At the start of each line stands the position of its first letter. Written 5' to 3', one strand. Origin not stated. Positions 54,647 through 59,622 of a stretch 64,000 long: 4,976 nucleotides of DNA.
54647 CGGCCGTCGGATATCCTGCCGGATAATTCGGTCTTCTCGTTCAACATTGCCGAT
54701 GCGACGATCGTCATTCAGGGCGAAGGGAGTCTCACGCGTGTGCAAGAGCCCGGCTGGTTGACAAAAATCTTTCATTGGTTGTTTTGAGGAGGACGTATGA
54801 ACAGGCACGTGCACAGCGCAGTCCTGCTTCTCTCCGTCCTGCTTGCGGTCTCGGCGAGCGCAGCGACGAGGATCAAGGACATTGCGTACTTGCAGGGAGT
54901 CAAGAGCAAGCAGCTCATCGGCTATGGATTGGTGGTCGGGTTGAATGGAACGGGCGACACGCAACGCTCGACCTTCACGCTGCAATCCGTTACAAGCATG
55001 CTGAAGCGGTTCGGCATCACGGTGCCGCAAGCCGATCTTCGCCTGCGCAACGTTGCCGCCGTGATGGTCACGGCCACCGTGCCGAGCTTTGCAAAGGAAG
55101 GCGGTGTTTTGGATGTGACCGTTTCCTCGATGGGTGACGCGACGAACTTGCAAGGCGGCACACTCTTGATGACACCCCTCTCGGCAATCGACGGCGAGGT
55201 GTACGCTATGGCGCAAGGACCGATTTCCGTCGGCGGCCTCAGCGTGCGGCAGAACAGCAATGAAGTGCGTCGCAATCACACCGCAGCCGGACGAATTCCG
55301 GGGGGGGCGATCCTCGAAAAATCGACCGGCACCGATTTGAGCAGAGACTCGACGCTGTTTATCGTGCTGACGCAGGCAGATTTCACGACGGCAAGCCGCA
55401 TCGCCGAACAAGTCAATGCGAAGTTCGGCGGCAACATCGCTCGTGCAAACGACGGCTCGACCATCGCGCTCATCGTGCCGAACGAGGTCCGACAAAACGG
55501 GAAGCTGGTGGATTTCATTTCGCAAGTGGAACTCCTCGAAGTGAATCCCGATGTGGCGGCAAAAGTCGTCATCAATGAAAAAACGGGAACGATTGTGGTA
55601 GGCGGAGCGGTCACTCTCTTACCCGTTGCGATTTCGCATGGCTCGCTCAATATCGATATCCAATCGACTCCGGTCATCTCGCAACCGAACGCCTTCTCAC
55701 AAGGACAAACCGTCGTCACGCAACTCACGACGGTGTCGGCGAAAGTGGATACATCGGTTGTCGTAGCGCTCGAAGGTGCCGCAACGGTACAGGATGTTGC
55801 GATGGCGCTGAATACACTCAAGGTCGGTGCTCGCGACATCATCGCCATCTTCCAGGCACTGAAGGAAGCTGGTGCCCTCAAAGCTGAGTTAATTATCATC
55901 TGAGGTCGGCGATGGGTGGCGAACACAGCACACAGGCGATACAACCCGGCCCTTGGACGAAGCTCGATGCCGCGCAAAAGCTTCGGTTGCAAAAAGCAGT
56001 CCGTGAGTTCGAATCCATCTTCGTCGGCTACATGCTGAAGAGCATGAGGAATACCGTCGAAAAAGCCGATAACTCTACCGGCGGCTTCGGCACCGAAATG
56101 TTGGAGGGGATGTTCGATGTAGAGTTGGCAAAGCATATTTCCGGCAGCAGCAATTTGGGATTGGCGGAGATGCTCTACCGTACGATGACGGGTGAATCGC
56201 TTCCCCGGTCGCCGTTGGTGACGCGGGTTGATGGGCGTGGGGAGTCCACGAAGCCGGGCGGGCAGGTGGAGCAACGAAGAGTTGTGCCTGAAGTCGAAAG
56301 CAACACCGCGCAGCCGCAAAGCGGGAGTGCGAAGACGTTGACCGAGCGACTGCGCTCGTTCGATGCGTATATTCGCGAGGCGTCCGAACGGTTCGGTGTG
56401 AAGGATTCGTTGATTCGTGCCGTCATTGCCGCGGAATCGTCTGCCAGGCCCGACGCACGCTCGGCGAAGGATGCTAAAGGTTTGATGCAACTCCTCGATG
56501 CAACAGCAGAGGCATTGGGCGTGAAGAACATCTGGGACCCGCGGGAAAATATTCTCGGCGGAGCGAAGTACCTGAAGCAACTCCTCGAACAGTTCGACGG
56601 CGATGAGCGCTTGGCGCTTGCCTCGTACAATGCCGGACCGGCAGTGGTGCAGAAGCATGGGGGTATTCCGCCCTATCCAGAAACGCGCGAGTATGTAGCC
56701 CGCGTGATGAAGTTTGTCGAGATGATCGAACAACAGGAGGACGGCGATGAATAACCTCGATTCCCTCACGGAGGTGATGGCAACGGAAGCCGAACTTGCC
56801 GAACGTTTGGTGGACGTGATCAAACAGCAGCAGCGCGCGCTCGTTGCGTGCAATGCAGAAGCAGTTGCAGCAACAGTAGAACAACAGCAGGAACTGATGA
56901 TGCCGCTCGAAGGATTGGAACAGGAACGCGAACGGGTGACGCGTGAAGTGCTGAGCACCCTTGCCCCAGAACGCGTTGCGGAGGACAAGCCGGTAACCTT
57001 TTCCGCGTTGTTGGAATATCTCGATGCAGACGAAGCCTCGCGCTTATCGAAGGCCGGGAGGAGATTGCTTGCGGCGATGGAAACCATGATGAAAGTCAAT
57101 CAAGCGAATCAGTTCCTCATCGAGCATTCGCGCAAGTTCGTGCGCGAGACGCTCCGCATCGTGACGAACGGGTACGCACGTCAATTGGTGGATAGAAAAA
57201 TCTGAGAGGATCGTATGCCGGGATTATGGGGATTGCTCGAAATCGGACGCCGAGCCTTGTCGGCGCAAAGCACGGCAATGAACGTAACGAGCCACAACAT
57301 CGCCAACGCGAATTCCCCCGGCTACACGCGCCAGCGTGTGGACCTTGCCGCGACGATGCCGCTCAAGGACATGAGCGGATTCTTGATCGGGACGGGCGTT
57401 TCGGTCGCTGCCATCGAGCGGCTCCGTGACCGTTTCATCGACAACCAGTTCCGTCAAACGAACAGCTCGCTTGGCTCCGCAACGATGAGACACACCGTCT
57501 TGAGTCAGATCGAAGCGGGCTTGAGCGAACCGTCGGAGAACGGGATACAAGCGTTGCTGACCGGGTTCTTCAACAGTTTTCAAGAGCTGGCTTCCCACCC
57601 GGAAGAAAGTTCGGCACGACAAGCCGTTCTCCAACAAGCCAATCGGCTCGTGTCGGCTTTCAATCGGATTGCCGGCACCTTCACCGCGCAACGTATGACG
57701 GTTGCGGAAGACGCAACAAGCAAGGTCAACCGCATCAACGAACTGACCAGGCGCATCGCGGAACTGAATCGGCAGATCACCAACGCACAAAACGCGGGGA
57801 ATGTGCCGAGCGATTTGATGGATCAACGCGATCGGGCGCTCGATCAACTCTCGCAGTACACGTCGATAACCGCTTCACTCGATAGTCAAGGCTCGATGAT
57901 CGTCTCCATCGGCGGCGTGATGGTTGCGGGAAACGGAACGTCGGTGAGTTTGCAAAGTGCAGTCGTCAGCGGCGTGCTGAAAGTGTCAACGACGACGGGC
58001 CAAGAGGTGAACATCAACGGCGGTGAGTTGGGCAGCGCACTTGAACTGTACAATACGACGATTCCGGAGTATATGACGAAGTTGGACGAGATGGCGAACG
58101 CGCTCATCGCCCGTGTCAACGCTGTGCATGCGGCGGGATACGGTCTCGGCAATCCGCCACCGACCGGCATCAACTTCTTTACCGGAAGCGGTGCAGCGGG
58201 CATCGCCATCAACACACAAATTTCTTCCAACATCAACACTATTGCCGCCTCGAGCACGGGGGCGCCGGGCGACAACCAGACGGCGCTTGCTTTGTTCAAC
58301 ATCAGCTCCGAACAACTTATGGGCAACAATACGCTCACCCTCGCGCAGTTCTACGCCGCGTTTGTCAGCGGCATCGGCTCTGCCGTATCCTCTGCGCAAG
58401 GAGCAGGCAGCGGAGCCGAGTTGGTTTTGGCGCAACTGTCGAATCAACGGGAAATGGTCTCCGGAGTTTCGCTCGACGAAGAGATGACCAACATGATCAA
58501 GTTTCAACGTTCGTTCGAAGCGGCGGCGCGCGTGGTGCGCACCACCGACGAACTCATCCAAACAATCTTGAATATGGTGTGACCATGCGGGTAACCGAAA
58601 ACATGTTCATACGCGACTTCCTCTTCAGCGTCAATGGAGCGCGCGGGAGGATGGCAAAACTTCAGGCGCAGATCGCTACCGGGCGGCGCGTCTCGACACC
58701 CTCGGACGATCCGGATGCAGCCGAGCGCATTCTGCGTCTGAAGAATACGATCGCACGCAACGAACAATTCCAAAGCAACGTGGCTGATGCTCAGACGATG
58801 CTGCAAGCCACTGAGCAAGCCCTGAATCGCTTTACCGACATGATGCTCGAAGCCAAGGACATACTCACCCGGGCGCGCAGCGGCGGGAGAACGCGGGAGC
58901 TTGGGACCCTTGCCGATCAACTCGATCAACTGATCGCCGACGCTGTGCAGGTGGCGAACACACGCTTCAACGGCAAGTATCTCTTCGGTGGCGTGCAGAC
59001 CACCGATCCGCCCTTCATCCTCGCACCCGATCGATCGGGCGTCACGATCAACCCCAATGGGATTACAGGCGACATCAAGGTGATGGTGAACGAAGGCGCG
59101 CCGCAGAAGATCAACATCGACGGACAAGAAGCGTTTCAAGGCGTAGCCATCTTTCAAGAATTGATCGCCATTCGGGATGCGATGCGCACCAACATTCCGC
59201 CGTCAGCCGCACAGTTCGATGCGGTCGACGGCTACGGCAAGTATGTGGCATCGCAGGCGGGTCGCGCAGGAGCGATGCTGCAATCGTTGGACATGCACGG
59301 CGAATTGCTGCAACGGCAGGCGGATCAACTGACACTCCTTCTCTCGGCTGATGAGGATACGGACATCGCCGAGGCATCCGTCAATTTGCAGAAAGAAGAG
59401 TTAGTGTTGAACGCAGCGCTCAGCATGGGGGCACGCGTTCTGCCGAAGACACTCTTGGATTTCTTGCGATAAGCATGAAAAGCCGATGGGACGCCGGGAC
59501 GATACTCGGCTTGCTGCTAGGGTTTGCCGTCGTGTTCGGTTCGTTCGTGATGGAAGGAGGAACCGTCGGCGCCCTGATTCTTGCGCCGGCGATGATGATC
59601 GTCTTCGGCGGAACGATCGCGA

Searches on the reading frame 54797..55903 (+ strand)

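Call 62: search_protein_families(library=pfam, proteins=[window:54797-55903:+], max_evalue=0.00001)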
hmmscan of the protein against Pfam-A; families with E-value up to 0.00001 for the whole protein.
window:54797-55903:+ (368 aa): 1 family
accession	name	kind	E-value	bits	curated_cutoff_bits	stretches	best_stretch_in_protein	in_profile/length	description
PF02119.21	FlgI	-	2.2e-128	428.5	25.3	1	25-367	1-343/343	Flagellar P-ring protein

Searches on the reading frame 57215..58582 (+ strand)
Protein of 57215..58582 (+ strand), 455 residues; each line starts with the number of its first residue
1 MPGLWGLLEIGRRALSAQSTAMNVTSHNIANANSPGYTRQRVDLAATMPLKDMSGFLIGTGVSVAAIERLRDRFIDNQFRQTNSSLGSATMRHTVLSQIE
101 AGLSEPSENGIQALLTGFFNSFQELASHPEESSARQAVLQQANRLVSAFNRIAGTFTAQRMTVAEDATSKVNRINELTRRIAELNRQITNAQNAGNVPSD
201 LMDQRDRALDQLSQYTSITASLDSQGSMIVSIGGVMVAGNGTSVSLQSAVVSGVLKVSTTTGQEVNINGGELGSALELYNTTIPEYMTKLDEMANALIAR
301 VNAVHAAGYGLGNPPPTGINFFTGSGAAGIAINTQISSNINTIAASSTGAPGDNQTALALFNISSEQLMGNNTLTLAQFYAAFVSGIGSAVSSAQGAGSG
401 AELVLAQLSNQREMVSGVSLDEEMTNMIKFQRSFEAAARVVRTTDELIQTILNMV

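Call 62: search_protein_families(library=pfam, proteins=[window:57215-58582:+], max_evalue=0.00001)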
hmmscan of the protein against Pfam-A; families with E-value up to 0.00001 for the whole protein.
window:57215-58582:+ (455 aa): 3 families
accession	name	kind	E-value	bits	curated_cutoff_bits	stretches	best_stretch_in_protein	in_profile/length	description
PF22638.1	FlgK_D1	-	2.7e-58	197.8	28.6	1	96-322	1-233/233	Flagellar hook-associated protein FlgK helical domain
PF06429.18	Flg_bbr_C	-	1.1e-14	54.1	23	1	416-454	8-46/46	Flagellar basal body rod FlgEFG protein C-terminal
PF00460.25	Flg_bb_rod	-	4.6e-09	36.5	20.7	1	8-38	1-31/31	Flagella basal body rod protein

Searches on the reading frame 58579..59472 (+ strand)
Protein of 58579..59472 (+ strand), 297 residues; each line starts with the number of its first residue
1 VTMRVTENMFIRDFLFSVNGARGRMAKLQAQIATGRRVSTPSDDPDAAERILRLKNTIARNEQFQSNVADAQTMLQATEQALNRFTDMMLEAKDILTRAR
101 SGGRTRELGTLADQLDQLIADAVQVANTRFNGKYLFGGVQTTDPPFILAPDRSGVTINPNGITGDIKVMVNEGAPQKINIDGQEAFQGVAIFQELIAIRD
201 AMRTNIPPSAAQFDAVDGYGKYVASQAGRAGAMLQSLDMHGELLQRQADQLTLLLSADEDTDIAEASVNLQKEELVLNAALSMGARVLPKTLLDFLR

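Call 62: search_protein_families(library=pfam, proteins=[window:58579-59472:+], max_evalue=0.00001)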
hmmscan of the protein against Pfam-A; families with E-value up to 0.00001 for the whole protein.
window:58579-59472:+ (297 aa): 1 family
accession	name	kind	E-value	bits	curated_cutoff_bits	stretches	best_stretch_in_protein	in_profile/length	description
PF00669.25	Flagellin_N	-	3.5e-18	66.4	26.6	1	18-141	14-139/139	Bacterial flagellin N-terminal helical region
